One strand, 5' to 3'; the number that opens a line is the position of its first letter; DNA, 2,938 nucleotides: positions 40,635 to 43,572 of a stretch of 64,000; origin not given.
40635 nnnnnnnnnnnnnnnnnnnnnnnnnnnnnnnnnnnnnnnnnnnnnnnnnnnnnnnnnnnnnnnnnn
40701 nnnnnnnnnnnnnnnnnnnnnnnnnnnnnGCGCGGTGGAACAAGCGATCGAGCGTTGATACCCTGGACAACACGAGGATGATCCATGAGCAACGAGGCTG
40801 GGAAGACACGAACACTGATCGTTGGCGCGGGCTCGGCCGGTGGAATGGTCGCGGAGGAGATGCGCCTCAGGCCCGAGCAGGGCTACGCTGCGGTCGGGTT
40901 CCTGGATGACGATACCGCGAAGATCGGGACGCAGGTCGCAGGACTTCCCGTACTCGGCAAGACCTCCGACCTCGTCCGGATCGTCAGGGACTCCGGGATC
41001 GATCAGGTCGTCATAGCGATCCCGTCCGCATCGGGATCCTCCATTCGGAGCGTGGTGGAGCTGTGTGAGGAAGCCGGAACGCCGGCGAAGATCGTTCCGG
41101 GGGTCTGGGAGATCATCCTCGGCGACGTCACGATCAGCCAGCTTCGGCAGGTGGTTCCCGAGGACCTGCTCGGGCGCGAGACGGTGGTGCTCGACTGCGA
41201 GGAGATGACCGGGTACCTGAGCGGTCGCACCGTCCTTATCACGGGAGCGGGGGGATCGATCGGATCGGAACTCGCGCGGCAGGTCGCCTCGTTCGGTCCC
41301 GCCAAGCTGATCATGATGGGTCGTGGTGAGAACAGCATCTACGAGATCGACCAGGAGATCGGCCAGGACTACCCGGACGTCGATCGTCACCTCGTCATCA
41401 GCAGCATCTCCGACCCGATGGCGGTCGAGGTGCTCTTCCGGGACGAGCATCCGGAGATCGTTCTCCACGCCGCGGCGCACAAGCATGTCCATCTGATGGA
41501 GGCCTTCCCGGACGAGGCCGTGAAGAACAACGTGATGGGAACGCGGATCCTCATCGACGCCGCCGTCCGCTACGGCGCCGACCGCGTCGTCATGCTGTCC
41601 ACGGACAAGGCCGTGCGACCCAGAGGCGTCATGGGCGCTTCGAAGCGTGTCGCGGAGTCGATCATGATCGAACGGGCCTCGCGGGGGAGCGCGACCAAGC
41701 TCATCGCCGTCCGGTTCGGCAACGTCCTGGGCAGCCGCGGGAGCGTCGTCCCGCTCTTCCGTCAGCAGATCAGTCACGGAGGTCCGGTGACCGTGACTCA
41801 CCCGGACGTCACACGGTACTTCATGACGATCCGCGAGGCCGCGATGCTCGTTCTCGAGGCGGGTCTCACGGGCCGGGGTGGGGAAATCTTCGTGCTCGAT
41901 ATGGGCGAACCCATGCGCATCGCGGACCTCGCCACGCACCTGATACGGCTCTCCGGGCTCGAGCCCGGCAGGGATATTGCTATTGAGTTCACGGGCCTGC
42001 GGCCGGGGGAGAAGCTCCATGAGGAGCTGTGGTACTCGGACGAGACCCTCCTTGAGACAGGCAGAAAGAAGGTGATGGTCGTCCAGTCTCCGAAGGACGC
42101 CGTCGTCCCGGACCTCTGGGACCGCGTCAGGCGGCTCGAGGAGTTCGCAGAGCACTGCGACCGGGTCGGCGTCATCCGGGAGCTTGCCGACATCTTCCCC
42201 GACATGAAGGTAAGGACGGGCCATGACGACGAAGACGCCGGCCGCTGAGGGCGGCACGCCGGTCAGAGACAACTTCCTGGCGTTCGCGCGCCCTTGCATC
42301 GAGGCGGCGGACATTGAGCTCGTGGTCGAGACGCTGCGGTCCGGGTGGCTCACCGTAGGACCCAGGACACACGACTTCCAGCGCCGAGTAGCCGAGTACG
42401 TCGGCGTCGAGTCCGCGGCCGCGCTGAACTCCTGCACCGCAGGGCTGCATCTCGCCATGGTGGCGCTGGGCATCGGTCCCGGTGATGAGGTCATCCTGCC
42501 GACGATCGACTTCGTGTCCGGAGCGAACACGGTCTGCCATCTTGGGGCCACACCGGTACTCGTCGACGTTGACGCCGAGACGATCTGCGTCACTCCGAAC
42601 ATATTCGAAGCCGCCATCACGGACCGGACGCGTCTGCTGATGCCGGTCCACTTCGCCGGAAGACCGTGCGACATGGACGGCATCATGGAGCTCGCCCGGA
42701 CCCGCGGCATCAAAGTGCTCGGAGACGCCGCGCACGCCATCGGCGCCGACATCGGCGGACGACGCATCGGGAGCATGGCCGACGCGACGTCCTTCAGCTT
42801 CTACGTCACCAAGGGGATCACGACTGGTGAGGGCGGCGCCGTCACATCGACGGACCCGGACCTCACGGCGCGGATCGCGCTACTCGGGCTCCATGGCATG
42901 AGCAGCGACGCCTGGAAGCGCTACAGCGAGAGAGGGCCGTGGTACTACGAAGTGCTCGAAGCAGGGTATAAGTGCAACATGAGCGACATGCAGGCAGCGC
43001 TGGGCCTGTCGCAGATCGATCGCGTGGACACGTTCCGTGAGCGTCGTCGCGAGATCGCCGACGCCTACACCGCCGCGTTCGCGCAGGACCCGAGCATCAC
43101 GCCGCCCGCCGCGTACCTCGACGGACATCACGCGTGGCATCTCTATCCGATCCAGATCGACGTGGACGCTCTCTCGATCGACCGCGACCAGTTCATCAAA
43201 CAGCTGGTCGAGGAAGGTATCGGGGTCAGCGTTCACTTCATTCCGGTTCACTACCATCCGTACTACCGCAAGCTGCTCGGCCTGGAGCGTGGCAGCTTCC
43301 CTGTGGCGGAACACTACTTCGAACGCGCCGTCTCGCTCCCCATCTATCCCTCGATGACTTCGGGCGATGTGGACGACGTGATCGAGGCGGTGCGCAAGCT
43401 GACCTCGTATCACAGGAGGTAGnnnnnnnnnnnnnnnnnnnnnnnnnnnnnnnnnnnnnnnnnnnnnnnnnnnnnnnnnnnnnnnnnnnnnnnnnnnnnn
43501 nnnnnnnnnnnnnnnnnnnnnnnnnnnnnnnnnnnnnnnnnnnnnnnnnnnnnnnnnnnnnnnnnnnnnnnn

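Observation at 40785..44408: CapD-DegT-acyltransferase module predicting an N-acylated 4-amino-4,6-dideoxyhexose, with a FemAB/BioF2-like rather than PglD-type acyltransferase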

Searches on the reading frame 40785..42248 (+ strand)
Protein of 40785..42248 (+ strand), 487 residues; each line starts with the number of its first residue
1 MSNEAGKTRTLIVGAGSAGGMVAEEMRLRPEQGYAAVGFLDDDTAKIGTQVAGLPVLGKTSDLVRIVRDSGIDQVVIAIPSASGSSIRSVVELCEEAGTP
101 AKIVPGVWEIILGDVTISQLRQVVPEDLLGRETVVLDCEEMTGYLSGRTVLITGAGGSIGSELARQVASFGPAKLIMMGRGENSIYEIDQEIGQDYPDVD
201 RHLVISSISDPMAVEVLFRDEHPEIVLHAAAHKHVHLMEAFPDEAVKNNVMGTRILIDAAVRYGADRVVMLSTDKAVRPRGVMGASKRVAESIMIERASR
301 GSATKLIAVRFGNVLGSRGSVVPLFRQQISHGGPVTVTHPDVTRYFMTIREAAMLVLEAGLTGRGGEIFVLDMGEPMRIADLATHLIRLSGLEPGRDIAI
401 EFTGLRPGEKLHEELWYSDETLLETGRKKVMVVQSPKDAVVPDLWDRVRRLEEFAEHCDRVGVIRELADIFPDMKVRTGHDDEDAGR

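Call 5: search_protein_families(library=pfam, proteins=[window:40785-42248:+], max_evalue=0.01)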
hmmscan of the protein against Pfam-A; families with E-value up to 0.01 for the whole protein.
window:40785-42248:+ (487 aa): 13 families
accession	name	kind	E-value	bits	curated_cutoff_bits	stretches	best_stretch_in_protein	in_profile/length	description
PF02719.21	Polysacc_synt_2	-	4.8e-109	364.5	20.2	1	150-434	1-292/293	Polysaccharide biosynthesis protein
PF01370.27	Epimerase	-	4.4e-22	79.1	20.9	1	150-369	1-237/240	NAD dependent epimerase/dehydratase family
PF13727.12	CoA_binding_3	-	1.9e-15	57.8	25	1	11-100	81-170/175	CoA-binding domain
PF04321.23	RmlD_sub_bind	-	1.9e-12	47.3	27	1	149-275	2-103/287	RmlD substrate binding domain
PF16363.11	GDP_Man_Dehyd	-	4.4e-12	46.5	27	1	151-274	1-130/332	GDP-mannose 4,6 dehydratase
PF01073.25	3Beta_HSD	-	5.5e-06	26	22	1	151-279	1-122/280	3-beta hydroxysteroid dehydrogenase/isomerase family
PF08659.16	KR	-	4e-05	24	22.6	1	149-272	2-135/180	KR domain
PF17836.7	PglD_N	-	6.5e-05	23.9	23.4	1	11-79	3-65/78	PglD N-terminal domain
PF02629.25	CoA_binding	-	0.00054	21.1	22.3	1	7-83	3-75/97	CoA binding domain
PF00106.31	adh_short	-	0.001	19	26.6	1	149-198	2-48/195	short chain dehydrogenase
PF01408.29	GFO_IDH_MocA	-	0.0013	19.9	24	1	9-86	2-77/120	Oxidoreductase family, NAD-binding Rossmann fold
PF01488.26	Shikimate_DH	-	0.0055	17.2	24.3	0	141-195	6-59/138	Shikimate / quinate 5-dehydrogenase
PF13460.12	NAD_binding_10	-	0.0073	16.6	27.2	0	154-278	1-103/184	NAD(P)H-binding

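Call 6: search_protein_families(library=ncbifam, proteins=[window:40785-42248:+], max_evalue=0.001)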
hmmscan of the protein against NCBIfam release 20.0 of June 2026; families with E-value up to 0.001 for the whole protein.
window:40785-42248:+ (487 aa): 51 families (the best 25 are shown)
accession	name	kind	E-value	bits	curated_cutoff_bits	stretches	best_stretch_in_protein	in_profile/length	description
TIGR03589.1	PseB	equivalog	5.8e-53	179.9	407.75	1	145-433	2-279/324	UDP-N-acetylglucosamine 4,6-dehydratase (inverting)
TIGR04130.1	FnlA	equivalog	1.5e-42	145.7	730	1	147-422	4-271/337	UDP-N-acetylglucosamine 4,6-dehydratase/5-epimerase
TIGR03025.1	EPS_sugtrans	subfamily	4.5e-17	62.4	295.55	1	4-123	122-240/445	exopolysaccharide biosynthesis polyprenyl glycosylphosphotransferase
TIGR03023.1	WcaJ_sugtrans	equivalog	3.3e-16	59.6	410.75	1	4-123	126-245/453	undecaprenyl-phosphate glucose phosphotransferase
TIGR01179.1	galE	equivalog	3.7e-13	49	262.3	1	150-318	2-180/332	UDP-glucose 4-epimerase GalE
TIGR01214.1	rmlD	equivalog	1.6e-11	43.9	224.05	1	149-274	1-101/285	dTDP-4-dehydrorhamnose reductase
TIGR02622.1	CDP_4_6_dhtase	equivalog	2.4e-10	40.1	278.45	1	146-278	3-134/352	CDP-glucose 4,6-dehydratase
TIGR01181.1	dTDP_gluc_dehyt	equivalog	2e-09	37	365.1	1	150-276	2-128/321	dTDP-glucose 4,6-dehydratase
TIGR03466.1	HpnA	hypoth_equivalog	2.1e-08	33.4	367.65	1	149-278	2-118/327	hopanoid-associated sugar epimerase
NF003995.0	PRK05472.2-4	subfamily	8.4e-08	32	126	1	8-87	84-161/213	redox-sensing transcriptional repressor Rex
TIGR03570.1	NeuD_NnaD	subfamily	1.2e-07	31.5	160.8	1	10-96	2-81/202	NeuD/PglB/VioB family sugar acetyltransferase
NF006565.0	PRK09072.1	equivalog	2.1e-07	30.8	238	1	145-250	3-107/265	SDR family oxidoreductase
NF007490.0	PRK10084.1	subfamily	2.9e-07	29.8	649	1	150-264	3-115/361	dTDP-glucose 4,6-dehydratase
NF045894.1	PKS_plus_SDR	equivalog_domain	3.1e-07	28.4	1740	1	145-312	1155-1332/1515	type I polyketide synthase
NF003993.0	PRK05472.2-2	equivalog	5.5e-07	29.3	217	1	9-86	85-160/212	redox-sensing transcriptional repressor Rex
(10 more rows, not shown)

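Call 74: search_solved_structures(query=window:40785-42248:+, max_evalue=1e-10)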
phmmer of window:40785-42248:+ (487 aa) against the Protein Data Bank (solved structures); distinct sequences matched with E-value up to 1e-10: 13.
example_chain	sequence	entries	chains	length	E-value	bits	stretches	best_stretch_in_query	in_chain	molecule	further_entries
5bju_A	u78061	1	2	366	1.3e-77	265.1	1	121-437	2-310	WlaL protein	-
5bjw_A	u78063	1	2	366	4.6e-77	263.3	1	121-437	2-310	WlaL protein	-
5bjx_A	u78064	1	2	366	6.3e-77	262.9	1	121-437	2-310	WlaL protein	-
5bjy_A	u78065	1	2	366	8.6e-77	262.4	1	121-437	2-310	WlaL protein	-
5bjv_A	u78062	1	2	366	4.3e-76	260.1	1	121-437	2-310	WlaL protein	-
6bwc_A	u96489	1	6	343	1.6e-43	152.7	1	146-437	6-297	Polysaccharide biosynthesis protein CapD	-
3vvb_A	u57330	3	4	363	6.5e-41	144.1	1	147-419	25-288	CapE | Capsular polysaccharide synthesis enzyme Cap8E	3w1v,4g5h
3vvc_A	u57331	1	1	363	2.4e-40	142.3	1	147-419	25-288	Capsular polysaccharide synthesis enzyme Cap8E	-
4j2o_A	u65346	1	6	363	2.4e-39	139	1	147-420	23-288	UDP-N-acetylglucosamine 4,6-dehydratase/5-epimerase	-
2gn4_A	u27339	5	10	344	3.2e-38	135.3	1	144-435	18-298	UDP-GlcNAc C6 dehydratase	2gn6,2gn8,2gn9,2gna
4tqg_A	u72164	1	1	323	4.1e-25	92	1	145-421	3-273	Putative dTDP-d-glucose 4 6-dehydratase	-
3pvz_A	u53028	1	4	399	4.3e-23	85.4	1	137-395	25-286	UDP-N-acetylglucosamine 4,6-dehydratase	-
3nkl_A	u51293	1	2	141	5.1e-14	55.4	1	6-141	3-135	UDP-D-quinovosamine 4-dehydrogenase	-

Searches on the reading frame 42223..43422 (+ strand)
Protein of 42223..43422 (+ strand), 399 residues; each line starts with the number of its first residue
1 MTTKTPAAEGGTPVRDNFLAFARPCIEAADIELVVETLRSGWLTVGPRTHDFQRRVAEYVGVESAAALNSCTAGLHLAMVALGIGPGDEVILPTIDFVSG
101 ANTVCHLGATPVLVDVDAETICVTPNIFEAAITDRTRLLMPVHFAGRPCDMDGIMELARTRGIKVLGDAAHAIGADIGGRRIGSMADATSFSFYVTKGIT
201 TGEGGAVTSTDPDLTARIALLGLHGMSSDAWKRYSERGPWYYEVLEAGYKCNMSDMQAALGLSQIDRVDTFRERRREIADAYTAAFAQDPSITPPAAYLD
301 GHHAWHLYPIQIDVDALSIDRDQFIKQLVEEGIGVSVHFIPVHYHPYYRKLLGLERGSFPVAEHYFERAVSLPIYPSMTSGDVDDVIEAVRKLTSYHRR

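Call 5: search_protein_families(library=pfam, proteins=[window:42223-43422:+], max_evalue=0.01)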
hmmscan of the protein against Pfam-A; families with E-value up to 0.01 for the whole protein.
window:42223-43422:+ (399 aa): 3 families
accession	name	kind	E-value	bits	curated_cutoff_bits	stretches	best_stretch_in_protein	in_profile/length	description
PF01041.23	DegT_DnrJ_EryC1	-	1.1e-122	410.2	19.8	1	25-391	2-360/360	DegT/DnrJ/EryC1/StrS aminotransferase family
PF01053.26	Cys_Met_Meta_PP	-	0.0023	17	27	1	47-174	52-179/381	Cys/Met metabolism PLP-dependent enzyme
PF00155.27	Aminotran_1_2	-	0.003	17.3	19.7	1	50-139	45-150/361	Aminotransferase class I and II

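Call 6: search_protein_families(library=ncbifam, proteins=[window:42223-43422:+], max_evalue=0.001)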
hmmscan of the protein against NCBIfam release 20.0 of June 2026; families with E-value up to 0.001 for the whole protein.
window:42223-43422:+ (399 aa): 15 families
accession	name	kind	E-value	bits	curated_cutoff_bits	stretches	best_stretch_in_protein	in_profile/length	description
TIGR03588.1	PseC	equivalog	5.9e-117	390.8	423.5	1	19-393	2-379/380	UDP-4-amino-4,6-dideoxy-N-acetyl-beta-L-altrosamine transaminase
NF008658.2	PRK11658.1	equivalog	1.4e-110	369.5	631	1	16-394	2-377/379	UDP-4-amino-4-deoxy-L-arabinose aminotransferase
NF008687.0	PRK11706.1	equivalog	7.4e-68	229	375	1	20-393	3-373/375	dTDP-4-amino-4,6-dideoxygalactose transaminase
TIGR04181.1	NHT_00031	hypoth_equivalog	4.8e-62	209.9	420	1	22-373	4-357/359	LegC family aminotransferase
TIGR04427.1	PLP_DesI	equivalog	5.4e-57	193.7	650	1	37-392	41-381/390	dTDP-4-dehydro-6-deoxyglucose aminotransferase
TIGR02379.1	ECA_wecE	subfamily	4e-56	190.4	434.85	1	19-393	2-374/376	dTDP-4-amino-4,6-dideoxy-D-glucose transaminase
NF011936.0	PRK15407.1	equivalog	4.9e-50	170.5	423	2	23-217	41-243/440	lipopolysaccharide biosynthesis protein RfbH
NF009079.0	PRK12414.1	subfamily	1.9e-06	27.1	481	1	66-140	94-167/384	methionine aminotransferase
NF005816.0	PRK07682.1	equivalog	1.9e-05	23.5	620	1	74-140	102-168/390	aminotransferase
NF004769.0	PRK06107.1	equivalog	3e-05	22.9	617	1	74-140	105-171/402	aspartate transaminase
NF004770.0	PRK06108.1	subfamily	8.2e-05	21.6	422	1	53-169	87-210/396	pyridoxal phosphate-dependent aminotransferase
NF005817.0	PRK07683.1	equivalog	9.1e-05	21.3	575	1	84-141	110-170/387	aminotransferase A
NF004621.0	PRK05957.1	equivalog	0.00017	20.5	498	1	78-140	101-165/389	pyridoxal phosphate-dependent aminotransferase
TIGR01976.1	am_tr_V_VC1184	hypoth_equivalog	0.00062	19.2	352.35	1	80-173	99-199/401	cysteine desulfurase-like protein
NF041137.2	B3_blaSPR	exception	0.00091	18.7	550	0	146-228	109-190/296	SPR family subclass B3 metallo-beta-lactamase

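Call 75: search_solved_structures(query=window:42223-43422:+, max_evalue=1e-30)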
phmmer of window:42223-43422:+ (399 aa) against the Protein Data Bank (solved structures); distinct sequences matched with E-value up to 1e-30: 48.
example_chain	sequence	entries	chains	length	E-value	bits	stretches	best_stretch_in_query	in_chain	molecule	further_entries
1mdo_A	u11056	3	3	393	1e-89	304.7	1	15-394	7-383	ArnB aminotransferase | UDP-4-amino-4-deoxy-L-arabinose--oxoglutarate aminotransferase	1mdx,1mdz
8sng_A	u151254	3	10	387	1.7e-89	303.9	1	16-394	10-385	UDP-4-amino-4-deoxy-L-arabinose--oxoglutarate aminotransferase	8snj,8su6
4oca_A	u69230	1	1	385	9.4e-89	301.5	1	15-393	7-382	UDP-4-amino-4-deoxy-L-arabinose--oxoglutarate aminotransferase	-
6ewj_A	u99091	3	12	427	8.5e-77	262.1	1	19-392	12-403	Putative capsular polysaccharide biosynthesis protein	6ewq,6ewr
3bn1_A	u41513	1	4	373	1.2e-73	251.8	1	20-391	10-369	Perosamine synthetase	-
3dr7_A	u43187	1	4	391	1.4e-73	251.5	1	20-391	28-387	Putative perosamine synthetase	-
4lc3_A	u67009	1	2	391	2.2e-73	250.9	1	17-395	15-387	Putative UDP-4-amino-4-deoxy-l-arabinose--oxoglutarate aminotransferase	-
3dr4_A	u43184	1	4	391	1e-72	248.7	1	20-391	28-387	Putative perosamine synthetase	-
5uid_A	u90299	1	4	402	2.6e-60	207.8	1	22-391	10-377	Aminotransferase TlmJ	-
3frk_A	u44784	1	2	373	3.9e-55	190.8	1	36-392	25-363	QdtB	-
7b0m_AAA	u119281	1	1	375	8.6e-54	186.4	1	29-377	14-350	Sugar aminotransferase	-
2oga_A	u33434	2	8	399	3.8e-53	184.3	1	32-392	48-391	Transaminase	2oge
7b0d_A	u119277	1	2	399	3e-51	178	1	33-383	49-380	Glutamine--scyllo-inositol transaminase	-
2fn6_A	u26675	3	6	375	1.1e-48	169.5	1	19-392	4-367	AMINOTRANSFERASE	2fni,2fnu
9bgp_A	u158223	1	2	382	2.5e-45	158.5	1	21-396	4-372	aminotransferase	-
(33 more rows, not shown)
